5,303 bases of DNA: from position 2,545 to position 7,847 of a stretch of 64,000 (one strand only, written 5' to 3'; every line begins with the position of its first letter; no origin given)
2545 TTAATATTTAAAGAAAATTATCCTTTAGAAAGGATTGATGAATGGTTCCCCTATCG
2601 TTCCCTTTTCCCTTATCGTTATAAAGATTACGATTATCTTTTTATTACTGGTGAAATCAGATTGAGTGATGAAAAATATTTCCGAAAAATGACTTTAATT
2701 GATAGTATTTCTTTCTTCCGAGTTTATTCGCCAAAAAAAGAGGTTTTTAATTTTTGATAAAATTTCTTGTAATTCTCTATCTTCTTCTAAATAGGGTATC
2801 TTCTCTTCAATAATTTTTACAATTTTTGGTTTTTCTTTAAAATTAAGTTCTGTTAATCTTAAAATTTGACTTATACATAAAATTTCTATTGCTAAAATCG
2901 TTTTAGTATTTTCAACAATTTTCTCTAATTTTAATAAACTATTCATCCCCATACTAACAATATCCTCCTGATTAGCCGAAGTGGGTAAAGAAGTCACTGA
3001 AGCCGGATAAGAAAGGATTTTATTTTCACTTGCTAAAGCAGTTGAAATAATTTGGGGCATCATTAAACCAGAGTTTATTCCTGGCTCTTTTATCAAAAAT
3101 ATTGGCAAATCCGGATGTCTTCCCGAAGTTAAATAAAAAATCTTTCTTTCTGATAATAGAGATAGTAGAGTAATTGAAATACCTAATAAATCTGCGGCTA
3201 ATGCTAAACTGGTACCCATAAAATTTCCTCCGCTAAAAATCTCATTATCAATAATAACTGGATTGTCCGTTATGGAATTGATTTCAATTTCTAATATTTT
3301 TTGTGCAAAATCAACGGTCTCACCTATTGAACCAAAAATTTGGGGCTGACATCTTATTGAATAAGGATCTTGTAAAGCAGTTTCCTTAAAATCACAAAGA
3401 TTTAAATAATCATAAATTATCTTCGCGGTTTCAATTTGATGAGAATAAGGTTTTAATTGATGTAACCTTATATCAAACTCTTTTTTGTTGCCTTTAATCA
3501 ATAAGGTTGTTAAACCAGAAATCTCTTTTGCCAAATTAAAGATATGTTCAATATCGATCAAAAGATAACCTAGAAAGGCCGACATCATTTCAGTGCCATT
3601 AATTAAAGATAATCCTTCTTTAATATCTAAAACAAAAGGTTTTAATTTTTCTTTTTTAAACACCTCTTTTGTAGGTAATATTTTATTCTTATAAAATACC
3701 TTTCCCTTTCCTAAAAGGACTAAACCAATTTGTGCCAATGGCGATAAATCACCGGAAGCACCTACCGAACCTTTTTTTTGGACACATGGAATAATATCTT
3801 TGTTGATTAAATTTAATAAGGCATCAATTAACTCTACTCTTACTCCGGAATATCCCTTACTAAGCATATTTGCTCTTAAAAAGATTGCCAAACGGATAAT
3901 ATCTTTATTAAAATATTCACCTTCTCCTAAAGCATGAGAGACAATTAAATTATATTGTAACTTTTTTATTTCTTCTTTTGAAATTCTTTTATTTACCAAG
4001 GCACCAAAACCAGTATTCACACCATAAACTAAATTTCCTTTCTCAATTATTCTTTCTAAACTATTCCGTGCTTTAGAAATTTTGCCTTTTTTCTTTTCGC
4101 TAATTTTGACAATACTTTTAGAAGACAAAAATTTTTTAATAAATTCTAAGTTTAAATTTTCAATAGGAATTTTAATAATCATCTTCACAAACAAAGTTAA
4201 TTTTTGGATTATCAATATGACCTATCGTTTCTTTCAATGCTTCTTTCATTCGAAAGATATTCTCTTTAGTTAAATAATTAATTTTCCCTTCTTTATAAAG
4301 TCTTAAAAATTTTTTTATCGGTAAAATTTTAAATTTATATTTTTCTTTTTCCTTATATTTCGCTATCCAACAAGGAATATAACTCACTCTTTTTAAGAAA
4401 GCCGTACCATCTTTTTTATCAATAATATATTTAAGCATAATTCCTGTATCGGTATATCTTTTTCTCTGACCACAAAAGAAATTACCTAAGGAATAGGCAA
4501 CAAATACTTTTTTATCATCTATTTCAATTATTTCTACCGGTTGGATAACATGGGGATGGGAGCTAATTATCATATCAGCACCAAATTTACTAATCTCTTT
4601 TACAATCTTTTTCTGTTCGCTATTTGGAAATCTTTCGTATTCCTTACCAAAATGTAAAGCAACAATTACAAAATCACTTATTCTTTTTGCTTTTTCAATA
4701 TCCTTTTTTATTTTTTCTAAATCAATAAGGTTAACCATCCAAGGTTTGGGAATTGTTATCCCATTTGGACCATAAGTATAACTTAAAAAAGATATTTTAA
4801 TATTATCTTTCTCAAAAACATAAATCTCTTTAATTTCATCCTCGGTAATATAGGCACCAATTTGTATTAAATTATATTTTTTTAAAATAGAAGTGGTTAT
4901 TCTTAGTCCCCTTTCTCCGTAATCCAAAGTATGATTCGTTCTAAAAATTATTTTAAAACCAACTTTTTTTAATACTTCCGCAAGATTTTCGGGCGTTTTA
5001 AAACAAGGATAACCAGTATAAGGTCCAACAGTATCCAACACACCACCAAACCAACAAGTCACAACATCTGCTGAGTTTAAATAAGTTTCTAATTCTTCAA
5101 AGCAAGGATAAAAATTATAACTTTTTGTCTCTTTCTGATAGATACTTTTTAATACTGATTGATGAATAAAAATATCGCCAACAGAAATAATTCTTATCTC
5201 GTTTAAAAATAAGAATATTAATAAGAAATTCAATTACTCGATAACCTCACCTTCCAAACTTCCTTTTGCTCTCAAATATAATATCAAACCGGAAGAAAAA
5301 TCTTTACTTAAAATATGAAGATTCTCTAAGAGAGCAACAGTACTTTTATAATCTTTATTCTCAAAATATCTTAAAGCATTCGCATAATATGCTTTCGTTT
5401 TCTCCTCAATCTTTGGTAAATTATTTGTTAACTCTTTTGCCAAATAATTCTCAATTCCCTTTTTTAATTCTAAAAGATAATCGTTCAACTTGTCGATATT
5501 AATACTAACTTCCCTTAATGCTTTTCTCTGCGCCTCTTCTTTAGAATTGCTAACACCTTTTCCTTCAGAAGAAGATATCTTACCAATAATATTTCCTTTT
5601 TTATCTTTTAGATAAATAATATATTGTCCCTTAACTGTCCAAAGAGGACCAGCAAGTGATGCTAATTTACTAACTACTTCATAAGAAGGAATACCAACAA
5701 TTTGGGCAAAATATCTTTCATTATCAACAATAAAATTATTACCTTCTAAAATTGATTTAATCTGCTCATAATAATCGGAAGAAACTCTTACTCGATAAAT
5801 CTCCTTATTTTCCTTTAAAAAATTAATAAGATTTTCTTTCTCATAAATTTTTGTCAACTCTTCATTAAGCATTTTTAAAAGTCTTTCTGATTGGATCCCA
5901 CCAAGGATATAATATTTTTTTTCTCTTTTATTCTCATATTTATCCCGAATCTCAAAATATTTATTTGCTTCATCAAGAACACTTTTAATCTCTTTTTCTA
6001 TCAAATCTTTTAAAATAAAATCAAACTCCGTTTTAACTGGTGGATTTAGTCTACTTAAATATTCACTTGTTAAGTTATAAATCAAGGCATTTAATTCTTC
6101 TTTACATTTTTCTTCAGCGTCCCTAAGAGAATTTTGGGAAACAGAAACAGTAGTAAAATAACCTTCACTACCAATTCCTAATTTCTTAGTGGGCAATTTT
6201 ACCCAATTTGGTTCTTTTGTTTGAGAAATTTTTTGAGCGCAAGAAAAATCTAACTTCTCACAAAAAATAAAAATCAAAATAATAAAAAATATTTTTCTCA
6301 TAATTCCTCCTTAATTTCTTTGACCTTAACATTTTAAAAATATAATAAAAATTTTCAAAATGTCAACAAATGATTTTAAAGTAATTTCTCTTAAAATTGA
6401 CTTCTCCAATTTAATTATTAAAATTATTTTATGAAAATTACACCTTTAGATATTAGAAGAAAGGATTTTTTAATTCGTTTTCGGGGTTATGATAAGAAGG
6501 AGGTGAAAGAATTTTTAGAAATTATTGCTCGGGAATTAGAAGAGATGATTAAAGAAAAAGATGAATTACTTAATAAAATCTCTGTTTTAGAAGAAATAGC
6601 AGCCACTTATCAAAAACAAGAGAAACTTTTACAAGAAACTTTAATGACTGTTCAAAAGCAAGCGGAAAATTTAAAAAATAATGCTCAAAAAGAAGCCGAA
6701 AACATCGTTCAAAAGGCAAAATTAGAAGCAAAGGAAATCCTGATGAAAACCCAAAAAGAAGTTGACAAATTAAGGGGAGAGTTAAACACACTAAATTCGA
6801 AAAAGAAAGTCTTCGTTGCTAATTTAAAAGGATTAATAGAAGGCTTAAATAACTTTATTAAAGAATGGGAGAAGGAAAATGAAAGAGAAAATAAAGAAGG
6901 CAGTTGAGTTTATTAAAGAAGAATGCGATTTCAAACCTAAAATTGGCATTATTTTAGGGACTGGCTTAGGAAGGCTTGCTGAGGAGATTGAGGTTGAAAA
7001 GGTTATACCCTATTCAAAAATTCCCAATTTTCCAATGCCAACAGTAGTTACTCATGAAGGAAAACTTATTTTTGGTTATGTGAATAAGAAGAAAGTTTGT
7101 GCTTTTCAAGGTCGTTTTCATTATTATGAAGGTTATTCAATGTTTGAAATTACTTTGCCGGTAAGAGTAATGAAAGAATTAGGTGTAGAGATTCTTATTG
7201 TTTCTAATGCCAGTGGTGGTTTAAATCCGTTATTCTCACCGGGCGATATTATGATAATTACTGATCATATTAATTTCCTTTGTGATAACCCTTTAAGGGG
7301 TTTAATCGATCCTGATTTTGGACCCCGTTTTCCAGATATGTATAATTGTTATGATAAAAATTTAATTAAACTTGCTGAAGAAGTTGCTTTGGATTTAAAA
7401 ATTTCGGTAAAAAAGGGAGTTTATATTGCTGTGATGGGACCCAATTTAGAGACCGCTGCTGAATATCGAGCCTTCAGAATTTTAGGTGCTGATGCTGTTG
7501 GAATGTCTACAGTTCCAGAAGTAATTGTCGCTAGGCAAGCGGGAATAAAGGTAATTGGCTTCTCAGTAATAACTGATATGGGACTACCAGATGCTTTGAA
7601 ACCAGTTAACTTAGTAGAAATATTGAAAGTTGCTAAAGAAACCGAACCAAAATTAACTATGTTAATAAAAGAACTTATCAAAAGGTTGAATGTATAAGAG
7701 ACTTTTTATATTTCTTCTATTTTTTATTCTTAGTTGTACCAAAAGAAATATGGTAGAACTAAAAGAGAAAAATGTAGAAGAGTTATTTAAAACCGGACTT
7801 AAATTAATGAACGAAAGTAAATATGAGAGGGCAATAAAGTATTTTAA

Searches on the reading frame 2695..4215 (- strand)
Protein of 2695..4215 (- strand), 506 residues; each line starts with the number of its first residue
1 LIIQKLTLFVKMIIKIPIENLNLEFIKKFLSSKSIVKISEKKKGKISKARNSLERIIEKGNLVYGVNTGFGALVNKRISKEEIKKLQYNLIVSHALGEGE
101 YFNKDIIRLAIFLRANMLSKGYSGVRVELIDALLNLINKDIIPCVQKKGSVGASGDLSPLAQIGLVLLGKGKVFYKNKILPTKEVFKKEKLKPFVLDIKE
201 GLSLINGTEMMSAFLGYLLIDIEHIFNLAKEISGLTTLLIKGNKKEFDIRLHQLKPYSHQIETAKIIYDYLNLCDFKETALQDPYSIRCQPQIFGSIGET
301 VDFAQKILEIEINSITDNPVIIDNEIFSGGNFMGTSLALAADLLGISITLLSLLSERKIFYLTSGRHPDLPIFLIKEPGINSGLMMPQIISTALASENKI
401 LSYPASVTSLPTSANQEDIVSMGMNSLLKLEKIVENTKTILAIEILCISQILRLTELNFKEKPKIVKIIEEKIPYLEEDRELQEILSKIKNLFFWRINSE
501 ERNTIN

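Call 57: search_protein_families(library=pfam, max_evalue=0.000001, proteins=[window:2695-4215:-])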
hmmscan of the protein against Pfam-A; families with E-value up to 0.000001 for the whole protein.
window:2695-4215:- (506 aa): 1 family
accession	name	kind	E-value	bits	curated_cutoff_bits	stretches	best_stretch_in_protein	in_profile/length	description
PF00221.24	Lyase_aromatic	-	2.5e-151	504.9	27.3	1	22-462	2-454/466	Aromatic amino acid lyase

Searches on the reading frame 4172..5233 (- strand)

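Call 57: search_protein_families(library=pfam, max_evalue=0.000001, proteins=[window:4172-5233:-])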
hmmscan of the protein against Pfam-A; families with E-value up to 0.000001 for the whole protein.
window:4172-5233:- (353 aa): 1 family
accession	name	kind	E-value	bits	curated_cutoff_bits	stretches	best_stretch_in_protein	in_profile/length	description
PF09587.15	PGA_cap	-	1.8e-57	195.2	27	1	15-256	2-255/255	Bacterial capsule synthesis protein PGA_cap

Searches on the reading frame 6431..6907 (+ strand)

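Call 57: search_protein_families(library=pfam, max_evalue=0.000001, proteins=[window:6431-6907:+])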
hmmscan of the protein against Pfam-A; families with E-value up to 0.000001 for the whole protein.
window:6431-6907:+ (158 aa): 1 family
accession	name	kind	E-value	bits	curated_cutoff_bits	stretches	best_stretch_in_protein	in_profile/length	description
PF05103.18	DivIVA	-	1.9e-33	115.7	28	1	3-133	1-131/131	DivIVA protein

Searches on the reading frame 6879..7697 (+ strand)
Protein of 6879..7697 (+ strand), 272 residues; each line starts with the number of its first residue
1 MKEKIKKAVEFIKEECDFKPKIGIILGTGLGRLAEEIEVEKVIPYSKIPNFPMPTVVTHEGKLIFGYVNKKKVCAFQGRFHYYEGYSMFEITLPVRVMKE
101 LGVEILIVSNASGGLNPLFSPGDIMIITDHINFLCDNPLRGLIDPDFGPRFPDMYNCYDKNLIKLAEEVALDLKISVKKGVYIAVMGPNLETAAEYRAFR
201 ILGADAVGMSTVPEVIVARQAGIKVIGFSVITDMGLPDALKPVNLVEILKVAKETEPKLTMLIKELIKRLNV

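Call 57: search_protein_families(library=pfam, max_evalue=0.000001, proteins=[window:6879-7697:+])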
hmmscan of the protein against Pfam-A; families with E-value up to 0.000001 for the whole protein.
window:6879-7697:+ (272 aa): 1 family
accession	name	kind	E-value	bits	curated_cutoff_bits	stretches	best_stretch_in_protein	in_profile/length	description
PF01048.26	PNP_UDP_1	-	1.6e-55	188.5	25.1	1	21-268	1-233/233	Phosphorylase superfamily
